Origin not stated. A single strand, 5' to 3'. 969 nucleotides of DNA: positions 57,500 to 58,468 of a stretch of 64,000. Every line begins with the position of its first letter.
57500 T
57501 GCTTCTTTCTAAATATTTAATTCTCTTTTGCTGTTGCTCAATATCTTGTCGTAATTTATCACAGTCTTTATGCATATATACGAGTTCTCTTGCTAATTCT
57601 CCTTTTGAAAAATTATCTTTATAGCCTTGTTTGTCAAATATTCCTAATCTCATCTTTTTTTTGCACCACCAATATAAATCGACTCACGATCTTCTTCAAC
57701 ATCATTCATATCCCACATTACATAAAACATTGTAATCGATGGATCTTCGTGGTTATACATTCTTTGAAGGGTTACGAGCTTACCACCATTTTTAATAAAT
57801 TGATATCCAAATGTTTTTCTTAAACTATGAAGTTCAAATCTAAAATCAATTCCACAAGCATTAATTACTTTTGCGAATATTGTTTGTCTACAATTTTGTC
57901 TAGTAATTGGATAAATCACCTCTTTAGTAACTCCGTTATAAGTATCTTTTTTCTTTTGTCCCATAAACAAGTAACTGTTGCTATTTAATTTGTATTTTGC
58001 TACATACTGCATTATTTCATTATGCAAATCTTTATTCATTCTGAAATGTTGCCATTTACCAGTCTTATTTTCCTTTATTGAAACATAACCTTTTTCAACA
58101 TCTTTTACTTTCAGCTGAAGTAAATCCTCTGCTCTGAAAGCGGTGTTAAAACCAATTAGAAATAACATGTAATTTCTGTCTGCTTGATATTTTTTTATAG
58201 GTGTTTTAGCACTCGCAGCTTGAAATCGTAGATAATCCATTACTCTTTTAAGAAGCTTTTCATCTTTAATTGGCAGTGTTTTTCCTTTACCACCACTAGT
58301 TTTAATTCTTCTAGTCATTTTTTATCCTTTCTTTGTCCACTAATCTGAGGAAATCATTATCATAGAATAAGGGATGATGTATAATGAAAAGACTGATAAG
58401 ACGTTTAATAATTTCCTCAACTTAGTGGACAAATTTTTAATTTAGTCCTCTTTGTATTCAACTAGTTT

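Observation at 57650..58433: Minimal second tyrosine recombinase with an adjacent long inverted repeat around a promoter-like 46-bp segment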

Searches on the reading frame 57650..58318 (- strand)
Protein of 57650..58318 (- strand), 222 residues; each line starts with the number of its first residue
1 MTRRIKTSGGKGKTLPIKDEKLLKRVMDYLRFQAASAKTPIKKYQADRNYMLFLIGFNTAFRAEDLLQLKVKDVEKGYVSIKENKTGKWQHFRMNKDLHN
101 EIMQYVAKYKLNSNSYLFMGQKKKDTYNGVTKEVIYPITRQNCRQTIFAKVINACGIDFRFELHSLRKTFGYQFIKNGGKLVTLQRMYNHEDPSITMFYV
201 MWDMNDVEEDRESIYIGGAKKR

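Call 4: search_protein_families(library=pfam, proteins=[window:57650-58318:-], max_evalue=0.01)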
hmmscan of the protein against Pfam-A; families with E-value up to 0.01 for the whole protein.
window:57650-58318:- (222 aa): 1 family
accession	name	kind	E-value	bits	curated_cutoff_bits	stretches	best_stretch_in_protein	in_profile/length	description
PF00589.27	Phage_integrase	-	1.1e-18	68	27.1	1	43-201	18-167/172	Phage integrase family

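Call 9: search_dna_similar(query=window:57650-58318:-, collection=phages, mode=protein, max_rows=40)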
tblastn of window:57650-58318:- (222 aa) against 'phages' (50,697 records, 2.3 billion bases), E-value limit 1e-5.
Records with a match: 213; places in all: 213; records where one place covers at least 80% of the query: 180.
Best place of each record, by identity: <60% 213.
By first word of the organism name: Streptococcus 128; Clostridium 28; Bacillus 27; Thermus 10; Clostridioides 7; Listeria 4; Bacteriophage 3; Terrisporobacter 1; Enterococcus 1; Acetoanaerobium 1; and 3 more.
By host as written in the record: Clostridium difficile 16; - 6; Thermus thermophilus 5; Streptococcus oralis 4; Thermus thermophilus HB8 4; Listeria monocytogenes 4; Clostridium perfringens 3; Clostridioides difficile 3; and 145 more.
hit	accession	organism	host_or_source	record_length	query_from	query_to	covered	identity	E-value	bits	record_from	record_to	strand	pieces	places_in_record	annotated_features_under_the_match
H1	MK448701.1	Streptococcus phage Javan197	Streptococcus equi Sz105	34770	7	209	91%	33.3%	4e-22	99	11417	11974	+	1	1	integrase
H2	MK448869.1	Streptococcus phage Javan190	Streptococcus equi ERR066392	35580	7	209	91%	33.3%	4e-22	99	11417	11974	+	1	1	integrase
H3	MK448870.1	Streptococcus phage Javan192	Streptococcus equi ERR066396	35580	7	209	91%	33.3%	4e-22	99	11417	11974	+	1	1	integrase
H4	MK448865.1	Streptococcus phage Javan182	Streptococcus equi CECT_5772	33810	7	209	91%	33.3%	8e-22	99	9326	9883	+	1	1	integrase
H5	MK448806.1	Streptococcus phage Javan565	Streptococcus suis ERR120116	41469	16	209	87%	34.5%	3e-24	105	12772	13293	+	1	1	integrase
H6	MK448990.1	Streptococcus phage Javan584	Streptococcus suis S95G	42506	16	209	87%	34.5%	4e-24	105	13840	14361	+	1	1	none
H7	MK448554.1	Streptococcus satellite phage Javan591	Streptococcus suis T15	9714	11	208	89%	33.5%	3e-24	105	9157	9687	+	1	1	site-specific recombinase | hypothetical protein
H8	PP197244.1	Terrisporobacter phage TPELB_ph1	Terrisporobacter petrolearius ELB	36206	14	213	90%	33.0%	6e-19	90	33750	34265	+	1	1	integrase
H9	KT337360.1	Streptococcus phage phiARI0578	Streptococcus pneumoniae 09B10380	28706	13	209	89%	33.5%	2e-23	103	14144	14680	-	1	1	integrase domain protein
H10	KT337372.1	Streptococcus phage phiARI0995b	Streptococcus pneumoniae 10B06705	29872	13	209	89%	33.5%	2e-23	103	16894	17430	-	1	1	integrase domain protein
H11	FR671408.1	Streptococcus phage 23782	Streptococcus pneumoniae, strain 23782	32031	13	209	89%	33.5%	2e-23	103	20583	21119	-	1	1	scaffold 2 | Integrase | HMMPfam hit to PF00589, Phage_integrase, score 3.9e-17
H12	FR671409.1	Streptococcus phage 11865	Streptococcus pneumoniae, strain 11865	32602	13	209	89%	33.5%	2e-23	103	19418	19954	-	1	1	scaffold 2 | Integrase | HMMPfam hit to PF00589, Phage_integrase, score 3.9e-17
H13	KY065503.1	Streptococcus phage IPP67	Streptococcus pneumoniae BS458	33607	13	209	89%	33.5%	2e-23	103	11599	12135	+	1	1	site-specific recombinase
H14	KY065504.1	Streptococcus phage IPP68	Streptococcus pneumoniae 70585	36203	13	209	89%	33.5%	2e-23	103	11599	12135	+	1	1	site-specific recombinase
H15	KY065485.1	Streptococcus phage IPP45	Streptococcus pneumoniae 670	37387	13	209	89%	33.5%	2e-23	103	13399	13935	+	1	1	site-specific recombinase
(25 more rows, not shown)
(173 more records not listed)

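Call 11: find_related_loci(query=window:57650-58318:-, collection=genome_contigs, flank=4000)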
Query window:57650-58318:- (222 aa) in genome_contigs; peptide patterns used: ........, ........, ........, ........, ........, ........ (x = any residue, [..] = any of these).
58 stretches matched a pattern; 19 encode a relative of the query (tblastn E <= 1e-3); 19 distinct loci.
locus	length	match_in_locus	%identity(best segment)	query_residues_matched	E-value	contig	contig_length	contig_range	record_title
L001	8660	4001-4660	76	3-222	2e-114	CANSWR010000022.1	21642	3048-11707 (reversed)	MAG TPA_asm: uncultured Firmicutes bacterium isolate SRR15510241_bin.26_metawrap_v1.3_MAG genome assembly, contig: NODE.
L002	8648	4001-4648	75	3-218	2e-111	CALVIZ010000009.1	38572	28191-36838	MAG: uncultured Bacilli bacterium isolate BRZ_PF__bin60 genome assembly, contig: BRZ_PF__NODE_1216_length_38572_cov_5.68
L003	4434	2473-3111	74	3-215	5e-110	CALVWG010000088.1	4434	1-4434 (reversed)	MAG: uncultured Bacilli bacterium isolate E07__bin156 genome assembly, contig: E07__k127_4810998, whole genome shotgun s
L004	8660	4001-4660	73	3-222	2e-108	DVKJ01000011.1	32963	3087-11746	MAG TPA_asm: Candidatus Pelethosoma merdigallinarum isolate CHK195-5794 CHK195__C48493_L32963_ERR3414590, whole genome s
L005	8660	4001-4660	71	1-220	1e-106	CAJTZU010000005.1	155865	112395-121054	MAG TPA_asm: uncultured Bacilli bacterium isolate MGBC118066 genome assembly, contig: MGBC118066.5, whole genome shotgun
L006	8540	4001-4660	70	1-220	9e-105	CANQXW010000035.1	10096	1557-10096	MAG: uncultured Bacilli bacterium isolate Lapin-016__bin2 genome assembly, contig: Lapin-016__NODE_6060_length_10096_cov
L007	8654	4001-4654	68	1-218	7e-103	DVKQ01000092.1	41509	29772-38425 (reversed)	MAG TPA_asm: Candidatus Onthousia faecipullorum isolate CHK195-26880 CHK195__C313379_L41509_ERR3414590, whole genome sho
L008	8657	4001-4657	66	1-220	4e-98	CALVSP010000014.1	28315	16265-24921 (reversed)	MAG: uncultured Bacilli bacterium isolate BRZ_AF__bin76 genome assembly, contig: BRZ_AF__NODE_2539_length_28315_cov_12.0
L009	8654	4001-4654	67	3-221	4e-98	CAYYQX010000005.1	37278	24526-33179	MAG TPA_asm: uncultured Muribaculaceae bacterium isolate SRP192927_co3_95 genome assembly, contig: NODE_2015_length_3727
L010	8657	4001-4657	66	1-220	2e-97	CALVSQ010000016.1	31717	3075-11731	MAG: uncultured Bacilli bacterium isolate BRZ_PA__bin23 genome assembly, contig: BRZ_PA__NODE_1930_length_31717_cov_34.1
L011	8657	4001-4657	64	1-220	2e-90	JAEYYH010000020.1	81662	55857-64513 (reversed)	MAG: Bacillota bacterium isolate OH_CBlB_40 k127_740032, whole genome shotgun sequence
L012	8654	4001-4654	65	2-220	1e-89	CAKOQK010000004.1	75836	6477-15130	MAG: uncultured Bacilli bacterium isolate REFINED_METABAT215_TOP10_CONTIGS_1500_ASSEMBLY_K77_MERGED__Hadza_MoBio_hadza-E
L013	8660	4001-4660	60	1-221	8e-81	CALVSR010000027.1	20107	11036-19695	MAG: uncultured Bacilli bacterium isolate BRZ_GB__bin120 genome assembly, contig: BRZ_GB__NODE_3781_length_20107_cov_6.5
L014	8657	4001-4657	61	2-221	2e-80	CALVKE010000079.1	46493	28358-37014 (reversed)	MAG: uncultured Bacilli bacterium isolate E15__bin62 genome assembly, contig: E15__k127_2284864, whole genome shotgun se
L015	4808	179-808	56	3-217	4e-75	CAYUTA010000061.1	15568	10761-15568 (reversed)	MAG TPA_asm: uncultured Oscillospiraceae bacterium isolate SRP335695_co1_57 genome assembly, contig: NODE_1748_length_15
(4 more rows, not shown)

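Call 12: find_related_loci(query=window:57650-58318:-, collection=viral_contigs, flank=4000)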
Query window:57650-58318:- (222 aa) in viral_contigs; peptide patterns used: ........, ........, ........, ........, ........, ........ (x = any residue, [..] = any of these).
35 stretches matched a pattern; 35 encode a relative of the query (tblastn E <= 1e-3); 35 distinct loci.
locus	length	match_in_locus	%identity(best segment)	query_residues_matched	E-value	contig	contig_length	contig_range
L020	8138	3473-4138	99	1-222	2e-151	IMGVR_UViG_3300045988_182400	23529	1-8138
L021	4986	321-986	75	1-222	7e-116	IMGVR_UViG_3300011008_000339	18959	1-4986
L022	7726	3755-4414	69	1-220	2e-104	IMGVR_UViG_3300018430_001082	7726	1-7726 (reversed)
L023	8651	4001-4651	70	3-216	8e-102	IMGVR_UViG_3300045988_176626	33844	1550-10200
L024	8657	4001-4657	69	1-220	1e-100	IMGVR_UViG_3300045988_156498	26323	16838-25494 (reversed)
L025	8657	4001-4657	69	1-220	1e-99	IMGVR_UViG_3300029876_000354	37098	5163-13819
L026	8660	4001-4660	89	1-220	2e-135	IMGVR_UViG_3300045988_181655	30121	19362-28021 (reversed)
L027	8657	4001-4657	67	1-220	9e-99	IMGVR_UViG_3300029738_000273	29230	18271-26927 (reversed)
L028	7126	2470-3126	67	1-220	9e-99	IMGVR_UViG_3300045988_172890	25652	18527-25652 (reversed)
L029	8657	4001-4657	67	1-220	1e-98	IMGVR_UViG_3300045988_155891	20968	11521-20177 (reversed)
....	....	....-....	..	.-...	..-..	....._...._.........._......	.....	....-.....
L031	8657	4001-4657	67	3-222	2e-97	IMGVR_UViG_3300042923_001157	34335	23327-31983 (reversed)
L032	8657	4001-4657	68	1-220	6e-95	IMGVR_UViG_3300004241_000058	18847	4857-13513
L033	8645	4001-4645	68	2-217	5e-95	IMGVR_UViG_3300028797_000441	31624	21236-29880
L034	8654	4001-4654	64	2-220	4e-89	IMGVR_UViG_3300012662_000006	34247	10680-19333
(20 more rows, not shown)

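Call 19: find_related_loci(query=window:57650-58318:-, collection=metagenome_contigs, flank=3000)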
Query window:57650-58318:- (222 aa) in metagenome_contigs; peptide patterns used: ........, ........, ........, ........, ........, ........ (x = any residue, [..] = any of these).
127 stretches matched a pattern; 72 encode a relative of the query (tblastn E <= 1e-3); 71 distinct loci.
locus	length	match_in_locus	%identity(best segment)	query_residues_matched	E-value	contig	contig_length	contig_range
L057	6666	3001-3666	99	1-222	2e-151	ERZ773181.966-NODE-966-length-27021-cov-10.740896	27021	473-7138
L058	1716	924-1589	96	1-222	1e-159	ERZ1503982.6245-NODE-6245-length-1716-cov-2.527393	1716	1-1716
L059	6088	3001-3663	95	1-221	4e-146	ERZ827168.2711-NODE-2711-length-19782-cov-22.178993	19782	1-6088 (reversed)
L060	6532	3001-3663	95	1-221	5e-146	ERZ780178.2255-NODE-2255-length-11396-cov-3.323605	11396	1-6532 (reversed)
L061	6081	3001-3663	95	1-221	4e-146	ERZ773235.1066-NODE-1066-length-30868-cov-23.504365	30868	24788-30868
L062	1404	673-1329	89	1-219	2e-148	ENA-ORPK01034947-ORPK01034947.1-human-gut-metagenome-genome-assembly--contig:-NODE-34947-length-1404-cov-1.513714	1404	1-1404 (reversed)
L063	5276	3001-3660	89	1-220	2e-135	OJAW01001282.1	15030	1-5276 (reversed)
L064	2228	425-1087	69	1-222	2e-106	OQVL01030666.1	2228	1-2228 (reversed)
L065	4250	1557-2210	68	1-218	8e-102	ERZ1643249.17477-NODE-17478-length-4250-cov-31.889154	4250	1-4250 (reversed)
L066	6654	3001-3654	68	3-220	3e-101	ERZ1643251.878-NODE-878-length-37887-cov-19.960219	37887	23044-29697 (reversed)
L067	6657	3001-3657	69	1-220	2e-99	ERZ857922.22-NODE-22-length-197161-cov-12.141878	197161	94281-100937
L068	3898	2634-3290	67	1-220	3e-99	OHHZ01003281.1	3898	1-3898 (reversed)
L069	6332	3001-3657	67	1-220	1e-98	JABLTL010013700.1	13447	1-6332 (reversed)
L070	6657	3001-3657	67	1-220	1e-98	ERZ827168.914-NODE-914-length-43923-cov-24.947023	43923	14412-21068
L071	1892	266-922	67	1-220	4e-104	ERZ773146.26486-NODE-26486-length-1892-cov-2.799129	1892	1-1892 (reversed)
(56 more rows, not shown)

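Call 24: search_protein_families(library=phrogs, proteins=[window:57650-58318:-], max_evalue=0.001)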
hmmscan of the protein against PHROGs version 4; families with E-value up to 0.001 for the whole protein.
window:57650-58318:- (222 aa): 3 families
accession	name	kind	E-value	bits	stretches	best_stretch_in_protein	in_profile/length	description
phrog_216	-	integration and excision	1.6e-39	136.8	1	4-210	42-232/301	integrase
phrog_1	-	integration and excision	2.7e-18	67.5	1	38-209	284-442/611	integrase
phrog_7269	-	integration and excision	4e-10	40.5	1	162-207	29-74/89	integrase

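Call 25: search_protein_families(library=ncbifam, proteins=[window:57650-58318:-], max_evalue=0.01)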
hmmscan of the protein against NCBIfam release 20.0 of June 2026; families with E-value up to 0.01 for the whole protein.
window:57650-58318:- (222 aa): 9 families
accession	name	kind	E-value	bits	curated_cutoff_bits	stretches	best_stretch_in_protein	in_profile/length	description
NF040815.2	recomb_XerA_Arch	equivalog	9.6e-18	64.7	220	1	18-209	85-261/263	site-specific tyrosine recombinase/integron integrase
TIGR02225.1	recomb_XerD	equivalog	6.2e-10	38.9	329.6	1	42-207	119-279/290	site-specific tyrosine recombinase XerD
TIGR02224.1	recomb_XerC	equivalog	1.4e-08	34.5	335.15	1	18-209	98-284/295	tyrosine recombinase XerC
TIGR02249.1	integrase_gron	subfamily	4e-08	33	265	2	116-200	216-298/315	integron integrase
NF001399.0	PRK00283.1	subfamily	5.4e-06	25.9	279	1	42-201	129-282/300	tyrosine recombinase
NF011946.0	PRK15417.1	equivalog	3.5e-05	23.2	435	1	143-200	256-313/337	integron integrase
NF007370.0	PRK09870.1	subfamily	0.00011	21.9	221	1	45-200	30-177/200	tyrosine-type DNA invertase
NF007371.0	PRK09871.1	subfamily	0.00073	19.1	222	1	45-199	24-171/198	tyrosine-type DNA invertase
NF002331.0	PRK01287.1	subfamily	0.0043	16.1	371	1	14-200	129-310/365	site-specific tyrosine recombinase XerC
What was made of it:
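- On Tyrosine-type DNA invertase (FimB/FimE, NCBIfam PRK09870/PRK09871): 21.9 and 19.1 bits against cut-offs of 221-222 bits (call 25).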

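Call 28: get_annotated_region(hit=H13, flank=3500)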
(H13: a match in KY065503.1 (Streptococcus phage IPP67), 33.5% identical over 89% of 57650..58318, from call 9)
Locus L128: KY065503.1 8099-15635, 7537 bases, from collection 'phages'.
description: Streptococcus phage IPP67, complete genome.
organism: Streptococcus phage IPP67 (NCBI taxid 1916203)
taxonomy: Viruses; Duplodnaviria; Heunggongvirae; Uroviricota; Caudoviricetes
host: Streptococcus pneumoniae BS458; source: -; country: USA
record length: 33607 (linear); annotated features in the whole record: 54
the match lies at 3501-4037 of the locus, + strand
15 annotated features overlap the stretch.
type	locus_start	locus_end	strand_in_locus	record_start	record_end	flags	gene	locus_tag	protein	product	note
CDS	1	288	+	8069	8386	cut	-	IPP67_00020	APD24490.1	hypothetical protein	gp24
CDS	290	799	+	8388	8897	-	-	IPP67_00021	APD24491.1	hypothetical protein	-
CDS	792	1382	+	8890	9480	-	-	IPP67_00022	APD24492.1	hypothetical protein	-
CDS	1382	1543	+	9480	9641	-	-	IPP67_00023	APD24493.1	hypothetical protein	-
CDS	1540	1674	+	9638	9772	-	-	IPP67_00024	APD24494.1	hypothetical protein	gp27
CDS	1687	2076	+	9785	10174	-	-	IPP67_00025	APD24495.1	hypothetical protein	-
CDS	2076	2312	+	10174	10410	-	-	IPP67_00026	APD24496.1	hypothetical protein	gp29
CDS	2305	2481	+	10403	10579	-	-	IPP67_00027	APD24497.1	hypothetical protein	-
CDS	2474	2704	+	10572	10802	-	-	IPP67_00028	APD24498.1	DNA-binding protein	prophage LambdaBa04, DNA-binding protein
CDS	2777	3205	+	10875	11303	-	-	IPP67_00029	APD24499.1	hypothetical protein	gp31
CDS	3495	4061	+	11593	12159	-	-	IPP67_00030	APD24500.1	site-specific recombinase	site-specific recombinase, phage integrase family protein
CDS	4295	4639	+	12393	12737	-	-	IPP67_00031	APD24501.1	HNH endonuclease domain protein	-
CDS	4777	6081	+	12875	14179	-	-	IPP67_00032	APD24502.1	hypothetical protein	gp34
CDS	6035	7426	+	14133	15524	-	-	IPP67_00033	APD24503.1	hypothetical protein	gp35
CDS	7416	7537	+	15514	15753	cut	-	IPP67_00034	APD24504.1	hypothetical protein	-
